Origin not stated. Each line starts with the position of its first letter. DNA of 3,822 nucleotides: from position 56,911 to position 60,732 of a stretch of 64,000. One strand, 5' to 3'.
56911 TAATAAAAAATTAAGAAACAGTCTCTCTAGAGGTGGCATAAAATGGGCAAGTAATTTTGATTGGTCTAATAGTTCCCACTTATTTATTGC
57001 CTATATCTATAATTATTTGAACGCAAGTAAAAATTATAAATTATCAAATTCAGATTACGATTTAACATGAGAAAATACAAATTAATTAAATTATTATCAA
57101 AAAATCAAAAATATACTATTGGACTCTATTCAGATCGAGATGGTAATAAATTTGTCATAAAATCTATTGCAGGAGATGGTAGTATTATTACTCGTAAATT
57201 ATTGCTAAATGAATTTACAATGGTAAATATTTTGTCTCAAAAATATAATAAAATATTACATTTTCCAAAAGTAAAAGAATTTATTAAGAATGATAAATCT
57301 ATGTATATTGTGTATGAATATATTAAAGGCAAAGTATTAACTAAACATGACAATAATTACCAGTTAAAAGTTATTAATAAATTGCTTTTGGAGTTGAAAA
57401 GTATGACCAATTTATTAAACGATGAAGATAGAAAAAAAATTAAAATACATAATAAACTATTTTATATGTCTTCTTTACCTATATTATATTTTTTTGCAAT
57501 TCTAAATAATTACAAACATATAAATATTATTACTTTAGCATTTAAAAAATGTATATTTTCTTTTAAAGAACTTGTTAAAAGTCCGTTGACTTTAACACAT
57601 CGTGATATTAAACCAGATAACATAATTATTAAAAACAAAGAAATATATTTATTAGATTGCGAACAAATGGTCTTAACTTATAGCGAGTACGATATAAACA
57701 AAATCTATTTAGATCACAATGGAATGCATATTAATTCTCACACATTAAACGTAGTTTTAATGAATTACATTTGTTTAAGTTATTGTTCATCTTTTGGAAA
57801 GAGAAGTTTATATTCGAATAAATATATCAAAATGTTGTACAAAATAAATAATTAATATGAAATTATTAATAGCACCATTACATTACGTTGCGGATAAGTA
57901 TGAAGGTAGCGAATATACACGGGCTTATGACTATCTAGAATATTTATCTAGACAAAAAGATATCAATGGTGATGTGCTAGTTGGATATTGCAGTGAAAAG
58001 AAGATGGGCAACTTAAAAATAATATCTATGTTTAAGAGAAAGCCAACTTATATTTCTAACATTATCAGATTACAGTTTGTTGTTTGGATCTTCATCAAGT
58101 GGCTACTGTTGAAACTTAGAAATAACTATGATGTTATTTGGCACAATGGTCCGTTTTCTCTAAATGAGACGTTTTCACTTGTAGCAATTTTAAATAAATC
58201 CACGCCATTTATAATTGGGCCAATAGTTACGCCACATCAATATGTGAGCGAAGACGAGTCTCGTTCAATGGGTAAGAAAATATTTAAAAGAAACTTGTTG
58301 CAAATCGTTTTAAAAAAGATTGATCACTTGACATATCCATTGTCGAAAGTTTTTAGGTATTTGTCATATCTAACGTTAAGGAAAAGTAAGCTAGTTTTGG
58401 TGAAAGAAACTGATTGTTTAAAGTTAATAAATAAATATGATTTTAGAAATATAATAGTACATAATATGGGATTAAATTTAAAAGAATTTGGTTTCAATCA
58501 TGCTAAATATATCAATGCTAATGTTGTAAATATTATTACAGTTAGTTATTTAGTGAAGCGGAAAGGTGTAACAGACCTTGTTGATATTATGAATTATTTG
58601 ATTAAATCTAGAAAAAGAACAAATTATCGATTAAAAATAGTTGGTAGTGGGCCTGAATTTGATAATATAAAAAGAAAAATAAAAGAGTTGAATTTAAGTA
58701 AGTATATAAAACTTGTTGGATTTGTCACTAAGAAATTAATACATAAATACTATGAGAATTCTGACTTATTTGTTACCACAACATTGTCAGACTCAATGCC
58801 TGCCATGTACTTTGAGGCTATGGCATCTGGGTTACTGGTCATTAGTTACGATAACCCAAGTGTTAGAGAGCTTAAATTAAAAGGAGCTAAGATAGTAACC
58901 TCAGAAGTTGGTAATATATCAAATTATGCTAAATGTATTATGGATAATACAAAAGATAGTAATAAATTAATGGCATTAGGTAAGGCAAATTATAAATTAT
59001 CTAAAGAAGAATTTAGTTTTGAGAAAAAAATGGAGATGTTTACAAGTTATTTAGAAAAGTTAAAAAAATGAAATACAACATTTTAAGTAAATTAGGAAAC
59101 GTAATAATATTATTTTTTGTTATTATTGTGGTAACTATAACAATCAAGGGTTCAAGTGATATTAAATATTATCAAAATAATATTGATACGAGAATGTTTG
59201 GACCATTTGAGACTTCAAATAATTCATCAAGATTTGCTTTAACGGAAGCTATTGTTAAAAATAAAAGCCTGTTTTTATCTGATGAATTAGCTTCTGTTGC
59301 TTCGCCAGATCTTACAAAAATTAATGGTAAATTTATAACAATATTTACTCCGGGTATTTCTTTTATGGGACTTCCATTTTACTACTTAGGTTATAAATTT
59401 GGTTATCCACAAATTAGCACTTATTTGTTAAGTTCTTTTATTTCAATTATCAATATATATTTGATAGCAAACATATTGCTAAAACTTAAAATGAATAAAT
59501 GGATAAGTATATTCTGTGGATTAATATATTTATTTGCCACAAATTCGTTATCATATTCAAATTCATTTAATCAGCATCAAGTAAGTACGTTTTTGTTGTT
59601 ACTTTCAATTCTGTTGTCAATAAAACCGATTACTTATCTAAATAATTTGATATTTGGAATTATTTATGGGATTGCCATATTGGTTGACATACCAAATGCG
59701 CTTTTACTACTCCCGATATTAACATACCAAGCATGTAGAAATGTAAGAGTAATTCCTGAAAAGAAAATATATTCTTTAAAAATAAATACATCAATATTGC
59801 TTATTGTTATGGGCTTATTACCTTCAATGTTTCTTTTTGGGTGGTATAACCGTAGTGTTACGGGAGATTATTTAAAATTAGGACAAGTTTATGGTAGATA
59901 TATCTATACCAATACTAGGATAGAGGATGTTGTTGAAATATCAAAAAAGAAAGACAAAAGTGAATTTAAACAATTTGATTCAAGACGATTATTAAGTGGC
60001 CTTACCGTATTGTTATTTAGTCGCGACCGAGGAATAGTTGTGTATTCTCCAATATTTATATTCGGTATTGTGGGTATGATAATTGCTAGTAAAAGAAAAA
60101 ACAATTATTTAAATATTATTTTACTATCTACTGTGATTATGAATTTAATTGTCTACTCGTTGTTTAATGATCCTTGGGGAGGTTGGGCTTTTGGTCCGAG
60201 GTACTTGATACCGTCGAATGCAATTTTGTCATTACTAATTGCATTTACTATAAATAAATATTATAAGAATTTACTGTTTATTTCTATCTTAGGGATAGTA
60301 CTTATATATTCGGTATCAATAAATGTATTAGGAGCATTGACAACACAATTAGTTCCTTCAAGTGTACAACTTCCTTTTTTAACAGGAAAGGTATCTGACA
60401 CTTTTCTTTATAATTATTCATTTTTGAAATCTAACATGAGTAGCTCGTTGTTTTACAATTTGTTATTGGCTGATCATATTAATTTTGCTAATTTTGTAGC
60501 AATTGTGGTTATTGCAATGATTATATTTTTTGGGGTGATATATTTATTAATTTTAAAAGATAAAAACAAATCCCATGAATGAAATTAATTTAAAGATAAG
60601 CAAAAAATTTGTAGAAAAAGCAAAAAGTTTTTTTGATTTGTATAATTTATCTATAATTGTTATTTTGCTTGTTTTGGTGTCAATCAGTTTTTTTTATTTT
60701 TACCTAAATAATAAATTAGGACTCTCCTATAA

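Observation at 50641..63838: Glycosylation locus coupling a polyprenol-P-sugar synthase-type GT2 with two GT-C (PMT/ArnT-like) transferases, a kinase-like enzyme and a GH-A-like hydrolase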

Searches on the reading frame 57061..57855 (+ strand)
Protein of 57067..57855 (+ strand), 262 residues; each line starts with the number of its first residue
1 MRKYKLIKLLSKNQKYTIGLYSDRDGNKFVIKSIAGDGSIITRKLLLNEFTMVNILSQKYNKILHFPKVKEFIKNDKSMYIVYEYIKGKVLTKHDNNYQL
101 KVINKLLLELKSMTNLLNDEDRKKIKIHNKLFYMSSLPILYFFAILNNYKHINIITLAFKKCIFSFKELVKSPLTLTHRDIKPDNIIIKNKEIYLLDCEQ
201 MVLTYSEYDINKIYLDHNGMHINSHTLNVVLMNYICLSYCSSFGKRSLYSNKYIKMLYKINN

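Call 4: search_protein_families(library=pfam, proteins=[window:57067-57855:+], max_evalue=0.01)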
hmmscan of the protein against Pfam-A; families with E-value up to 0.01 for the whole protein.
window:57067-57855:+ (262 aa): 2 families
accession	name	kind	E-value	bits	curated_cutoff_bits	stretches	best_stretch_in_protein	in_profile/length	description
PF00069.31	Pkinase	-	2.9e-05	24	31.7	0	23-96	21-90/263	Protein kinase domain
PF01636.29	APH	-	7.6e-05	23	23.2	1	170-214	162-210/239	Phosphotransferase enzyme family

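Call 5: search_protein_families(library=pfam, proteins=[window:57067-57855:+], max_evalue=10)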
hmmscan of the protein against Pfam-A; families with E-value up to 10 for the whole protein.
window:57067-57855:+ (262 aa): 5 families
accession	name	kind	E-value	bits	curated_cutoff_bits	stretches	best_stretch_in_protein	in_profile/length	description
PF00069.31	Pkinase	-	2.9e-05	24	31.7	2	23-96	21-90/263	Protein kinase domain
PF01636.29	APH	-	7.6e-05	23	23.2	1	170-214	162-210/239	Phosphotransferase enzyme family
PF01633.27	Choline_kinase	-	0.045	13.5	29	1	159-226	151-215/300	Choline/ethanolamine kinase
PF17667.7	Pkinase_fungal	-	0.11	11.6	24.1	1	146-192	279-324/387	Fungal protein kinase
PF08806.17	Sep15_SelM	-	0.12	12.9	26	1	61-80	9-28/75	Sep15/SelM redox domain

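Call 6: search_protein_families(library=ncbifam, proteins=[window:57067-57855:+], max_evalue=1)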
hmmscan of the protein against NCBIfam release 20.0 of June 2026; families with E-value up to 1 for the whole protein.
window:57067-57855:+ (262 aa): 11 families
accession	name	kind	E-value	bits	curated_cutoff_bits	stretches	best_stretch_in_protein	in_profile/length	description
NF047741.1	antiphage_MADS6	equivalog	0.0001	21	460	1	25-106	519-596/612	methylation-associated defense system protein kinase MAD6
TIGR02906.1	spore_CotS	subfamily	0.00012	21.2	172.7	2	172-214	186-228/314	CotS family spore coat protein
TIGR02172.1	Fb_sc_TIGR02172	paralog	0.00082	19.3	228.2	1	66-221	56-200/226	TIGR02172 family protein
NF033483.0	PknB_PASTA_kin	equivalog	0.003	16.6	450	1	176-191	128-143/563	Stk1 family PASTA domain-containing Ser/Thr kinase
TIGR02721.1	ycfN_thiK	equivalog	0.004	16.3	299.45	1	79-213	63-185/256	thiamine kinase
NF033068.1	APH_3p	equivalog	0.0098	15.4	205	1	44-113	48-114/255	APH(3') family aminoglycoside O-phosphotransferase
TIGR03724.2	arch_bud32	equivalog_domain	0.023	14.2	125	1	176-198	106-128/193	KEOPS complex kinase/ATPase Bud32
NF052427.1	StpK7MSMEG_1200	equivalog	0.052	12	900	1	175-197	128-151/601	serine/threonine protein kinase StpK7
NF011462.0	PRK14879.1-3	equivalog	0.068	12.9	174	1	176-227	103-148/192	Kae1-associated kinase Bud32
NF033442.0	BREX_PglW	equivalog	0.12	10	990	1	176-191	630-645/1391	BREX system serine/threonine kinase PglW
NF038150.1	lanthi_synth_IV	equivalog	0.35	9.1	650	0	177-204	320-348/851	class IV lanthionine synthetase LanL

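Call 76: search_solved_structures(query=A5, max_evalue=10)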
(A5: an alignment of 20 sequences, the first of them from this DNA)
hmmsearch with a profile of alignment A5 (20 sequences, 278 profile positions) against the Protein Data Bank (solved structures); distinct sequences matched with E-value up to 10: 1364 (the best 60 are shown).
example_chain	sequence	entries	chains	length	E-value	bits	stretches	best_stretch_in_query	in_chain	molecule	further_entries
9ymt_A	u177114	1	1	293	1.5e-07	34.2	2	70-129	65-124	Serine/Threonine Kinase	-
4eqm_A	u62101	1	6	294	1.5e-07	34.2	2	70-129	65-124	Protein kinase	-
3w0m_A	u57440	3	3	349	7.5e-06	28.6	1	188-228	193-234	Hygromycin-B 4-O-kinase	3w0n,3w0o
3w0r_A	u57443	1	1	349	1.1e-05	28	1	188-228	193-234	Hygromycin-B 4-O-kinase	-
3w0s_A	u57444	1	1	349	1.3e-05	27.7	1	188-228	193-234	Hygromycin-B 4-O-kinase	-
4cqg_A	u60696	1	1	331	1.4e-05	27.7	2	182-215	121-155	Maternal embryonic leucine zipper kinase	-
4bfm_A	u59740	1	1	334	1.5e-05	27.6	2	182-215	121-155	MATERNAL EMBRYONIC LEUCINE ZIPPER KINASE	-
3tyk_A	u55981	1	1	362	1.5e-05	27.6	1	188-228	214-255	Hygromycin-B 4-O-kinase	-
8w7l_B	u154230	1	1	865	1.5e-05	27.6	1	177-219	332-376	Protein kinase domain-containing protein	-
8w7l_A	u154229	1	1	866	1.5e-05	27.6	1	177-219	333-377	Protein kinase domain-containing protein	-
8w7a_A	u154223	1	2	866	1.5e-05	27.6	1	177-219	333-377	Protein kinase domain-containing protein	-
8w7j_A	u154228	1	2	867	1.5e-05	27.5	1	177-219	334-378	Protein kinase domain-containing protein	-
8wgo_A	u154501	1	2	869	1.5e-05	27.5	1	177-219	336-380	Protein kinase domain-containing protein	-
2hak_A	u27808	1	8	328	3.2e-05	26.5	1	2-102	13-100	Serine/threonine-protein kinase MARK1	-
3i0o_A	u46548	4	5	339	3.7e-05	26.3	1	184-224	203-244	Spectinomycin phosphotransferase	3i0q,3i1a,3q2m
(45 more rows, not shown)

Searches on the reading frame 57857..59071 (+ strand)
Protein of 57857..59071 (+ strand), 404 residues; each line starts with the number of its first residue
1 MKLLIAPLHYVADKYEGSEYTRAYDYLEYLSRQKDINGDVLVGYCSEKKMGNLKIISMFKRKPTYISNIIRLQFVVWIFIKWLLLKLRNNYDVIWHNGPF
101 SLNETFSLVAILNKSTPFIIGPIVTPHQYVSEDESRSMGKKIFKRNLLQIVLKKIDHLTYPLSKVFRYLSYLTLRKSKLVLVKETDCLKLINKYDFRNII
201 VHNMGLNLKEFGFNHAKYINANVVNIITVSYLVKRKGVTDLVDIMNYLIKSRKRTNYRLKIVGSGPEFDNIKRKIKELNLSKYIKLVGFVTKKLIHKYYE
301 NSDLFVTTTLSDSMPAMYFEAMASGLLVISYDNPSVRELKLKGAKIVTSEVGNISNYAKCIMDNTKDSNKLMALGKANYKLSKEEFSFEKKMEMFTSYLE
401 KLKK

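Call 4: search_protein_families(library=pfam, proteins=[window:57857-59071:+], max_evalue=0.01)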
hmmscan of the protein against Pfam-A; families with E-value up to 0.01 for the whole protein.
window:57857-59071:+ (404 aa): 3 families
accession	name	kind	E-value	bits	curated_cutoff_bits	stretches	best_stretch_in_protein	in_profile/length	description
PF00534.26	Glycos_transf_1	-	1.6e-23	83.6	26.4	1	225-380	17-171/172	Glycosyl transferases group 1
PF13692.12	Glyco_trans_1_4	-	6.3e-20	72.3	27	1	226-361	4-136/142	Glycosyl transferases group 1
PF13524.12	Glyco_trans_1_2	-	0.0017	18.8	25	1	251-393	8-140/144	Glycosyl transferase-like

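Call 6: search_protein_families(library=ncbifam, proteins=[window:57857-59071:+], max_evalue=1)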
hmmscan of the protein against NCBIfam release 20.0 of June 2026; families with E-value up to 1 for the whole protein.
window:57857-59071:+ (404 aa): 27 families (the best 25 are shown)
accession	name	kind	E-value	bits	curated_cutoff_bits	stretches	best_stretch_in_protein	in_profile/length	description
NF041876.1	EPS_EpsE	equivalog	3.8e-19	69.2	400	1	196-391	185-385/389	exopolysaccharide biosynthesis GT4 family glycosyltransferase EpsE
TIGR03999.1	thiol_BshA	equivalog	3.2e-18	65.8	273.7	1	221-402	197-373/375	N-acetyl-alpha-D-glucosaminyl L-malate synthase BshA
TIGR03088.1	stp2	hypoth_equivalog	7.5e-16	58.1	409.05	1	218-397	189-368/374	TIGR03088 family PEP-CTERM/XrtA system glycosyltransferase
NF049988.1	MGlcDAGSynMgs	equivalog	9.4e-14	51.6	400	1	226-333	216-322/398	alpha-monoglucosyldiacylglycerol synthase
NF047684.1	TeichurnBiosyTuaC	equivalog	2.9e-12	46.2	550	1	226-396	222-383/391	teichuronic acid biosynthesis protein TuaC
TIGR04063.1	stp3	hypoth_equivalog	6.1e-11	41.8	442.05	1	234-400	224-393/397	TIGR04063 family PEP-CTERM/XrtA system glycosyltransferase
TIGR04005.1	wcaL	equivalog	7.5e-10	38.2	537.6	1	198-339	198-342/406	colanic acid biosynthesis glycosyltransferase WcaL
NF038295.1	EPS_HpsP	equivalog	2.8e-09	36.5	550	1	215-390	199-375/388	hormogonium polysaccharide biosynthesis glycosyltransferase HpsP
NF038255.1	exopoly_VpsD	equivalog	2.8e-09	36.3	300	1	205-333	185-314/381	VpsD family glycosyltransferase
TIGR02918.1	TIGR02918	equivalog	1.5e-08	33.8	574.6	1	224-382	320-481/500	accessory Sec system glycosyltransferase GtfA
NF007396.0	PRK09922.1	equivalog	3.8e-08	32.6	385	1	234-365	195-324/361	lipopolysaccharide 1,6-galactosyltransferase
NF053513.1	Gtran_IagA_BgsA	equivalog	5.2e-08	32.3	460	1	175-368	104-303/333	LTA glycolipid anchor biosynthesis glycosyltransferase, IagA/BgsA family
NF050063.1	ProtGlycPglJ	equivalog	1.9e-06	27.4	500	1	197-360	169-325/363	N-acetylgalactosamine-N,N'-diacetylbacillosaminyl-diphospho-undecaprenol 4-alpha-N-acetylgalactosaminyltransferase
NF041879.1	EPS_EpsH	equivalog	3.6e-06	26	800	1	189-333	203-344/431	exopolysaccharide biosynthesis glycosyltransferase EpsH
TIGR02149.1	glgA_Coryne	subfamily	5.5e-05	22.4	302.4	1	219-390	200-378/391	glycogen synthase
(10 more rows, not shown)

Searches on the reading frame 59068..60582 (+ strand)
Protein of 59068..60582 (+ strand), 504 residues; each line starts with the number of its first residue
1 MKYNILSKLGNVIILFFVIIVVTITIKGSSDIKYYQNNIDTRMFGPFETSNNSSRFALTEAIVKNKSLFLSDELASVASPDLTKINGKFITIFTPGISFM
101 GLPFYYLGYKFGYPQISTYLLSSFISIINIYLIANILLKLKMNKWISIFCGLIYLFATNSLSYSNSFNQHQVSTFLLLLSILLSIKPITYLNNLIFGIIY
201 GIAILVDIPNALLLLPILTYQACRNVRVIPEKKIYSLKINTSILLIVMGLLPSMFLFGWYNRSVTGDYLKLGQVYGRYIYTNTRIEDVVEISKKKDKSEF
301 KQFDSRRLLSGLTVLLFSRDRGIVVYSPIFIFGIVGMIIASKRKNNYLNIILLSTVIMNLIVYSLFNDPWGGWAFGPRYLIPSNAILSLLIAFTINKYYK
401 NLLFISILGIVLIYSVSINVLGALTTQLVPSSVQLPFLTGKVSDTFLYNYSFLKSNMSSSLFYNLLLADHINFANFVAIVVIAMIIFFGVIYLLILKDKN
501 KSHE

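Call 4: search_protein_families(library=pfam, proteins=[window:59068-60582:+], max_evalue=0.01)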
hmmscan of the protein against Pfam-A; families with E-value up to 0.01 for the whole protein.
window:59068-60582:+ (504 aa): 0 families

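Call 5: search_protein_families(library=pfam, proteins=[window:59068-60582:+], max_evalue=10)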
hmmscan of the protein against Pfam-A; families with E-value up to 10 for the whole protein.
window:59068-60582:+ (504 aa): 1 family
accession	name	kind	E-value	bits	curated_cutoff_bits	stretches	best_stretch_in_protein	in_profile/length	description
PF03669.18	ASTER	-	0.11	12.8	22.7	1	130-174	36-75/96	PAT complex subunit Asterix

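Call 6: search_protein_families(library=ncbifam, proteins=[window:59068-60582:+], max_evalue=1)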
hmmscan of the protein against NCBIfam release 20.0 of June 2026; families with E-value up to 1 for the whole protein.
window:59068-60582:+ (504 aa): 2 families
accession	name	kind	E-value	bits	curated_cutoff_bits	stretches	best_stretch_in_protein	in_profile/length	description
NF047440.1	LA3751_2_3_fam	subfamily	1.5e-13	50.4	200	2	303-427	261-390/460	LA_3751/LA_3752 family putative glycosyltransferase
NF041600.1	cyt_ox_CcoM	equivalog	0.016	15.6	40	1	479-501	12-34/34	cytochrome c oxidase subunit CcoM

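Call 7: search_solved_structures(query=window:59068-60582:+, max_evalue=10)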
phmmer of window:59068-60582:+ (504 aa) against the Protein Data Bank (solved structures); distinct sequences matched with E-value up to 10: 2.
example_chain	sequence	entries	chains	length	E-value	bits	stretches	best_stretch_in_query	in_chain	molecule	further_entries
7tm3_5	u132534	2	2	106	0.061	15.6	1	130-183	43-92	PAT complex subunit Asterix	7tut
3wp8_A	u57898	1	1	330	1.3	11.2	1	23-101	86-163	Trimeric autotransporter adhesin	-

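Call 15: find_homologous_proteins(query=window:59068-60582:+)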
Query window:59068-60582:+ (504 aa): 213 proteins with E <= 0.001 among 8000 candidates; the best 120 are listed.
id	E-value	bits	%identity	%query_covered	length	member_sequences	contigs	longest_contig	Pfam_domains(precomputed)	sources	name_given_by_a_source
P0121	0.0e+0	1061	100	100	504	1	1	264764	-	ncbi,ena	-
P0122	3.9e-171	588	59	92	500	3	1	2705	-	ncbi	-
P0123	5.1e-163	562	54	97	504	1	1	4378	-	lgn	-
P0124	1.5e-153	530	51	98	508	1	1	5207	-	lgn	-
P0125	3.0e-145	503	48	99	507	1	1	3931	-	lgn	-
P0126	3.1e-130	454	49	87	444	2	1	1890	-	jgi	jgi:hypothetical protein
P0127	1.4e-121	425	42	95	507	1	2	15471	-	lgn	-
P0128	1.7e-117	412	40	98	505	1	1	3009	-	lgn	-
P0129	7.2e-114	400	42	94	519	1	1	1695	-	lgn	-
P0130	1.4e-113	399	42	95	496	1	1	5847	-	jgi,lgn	jgi:hypothetical protein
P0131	3.0e-113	398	42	93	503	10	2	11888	-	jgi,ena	-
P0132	8.6e-112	393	43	93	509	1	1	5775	-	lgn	-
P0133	1.8e-111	392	41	92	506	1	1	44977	-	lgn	-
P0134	2.9e-111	391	42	96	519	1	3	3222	-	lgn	-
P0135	3.7e-111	391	41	96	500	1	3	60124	-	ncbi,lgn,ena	ncbi:MAG: hypothetical protein AAB512_04250 [Patescibacteria group bacterium]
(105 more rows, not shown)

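Call 18: search_solved_structures(query=A2, max_evalue=10, show_alignments=2)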
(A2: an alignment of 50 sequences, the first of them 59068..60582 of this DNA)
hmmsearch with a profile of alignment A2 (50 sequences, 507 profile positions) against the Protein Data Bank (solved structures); distinct sequences matched with E-value up to 10: 0.

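Call 19: search_protein_families(library=pfam, alignment_id=A2, max_evalue=0.01)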
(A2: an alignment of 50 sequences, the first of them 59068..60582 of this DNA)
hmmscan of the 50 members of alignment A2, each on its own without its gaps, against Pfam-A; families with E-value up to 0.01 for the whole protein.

A. member 1, window:59068-60582:+ (504 aa): 0 families

B. families by the number of members that match (of 50 scanned): 2 families
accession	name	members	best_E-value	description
PF13231.12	PMT_2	23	2.5e-08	Dolichyl-phosphate-mannose-protein mannosyltransferase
PF23778.1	Phage_holin_2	1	0.0087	Putative phage holin family 2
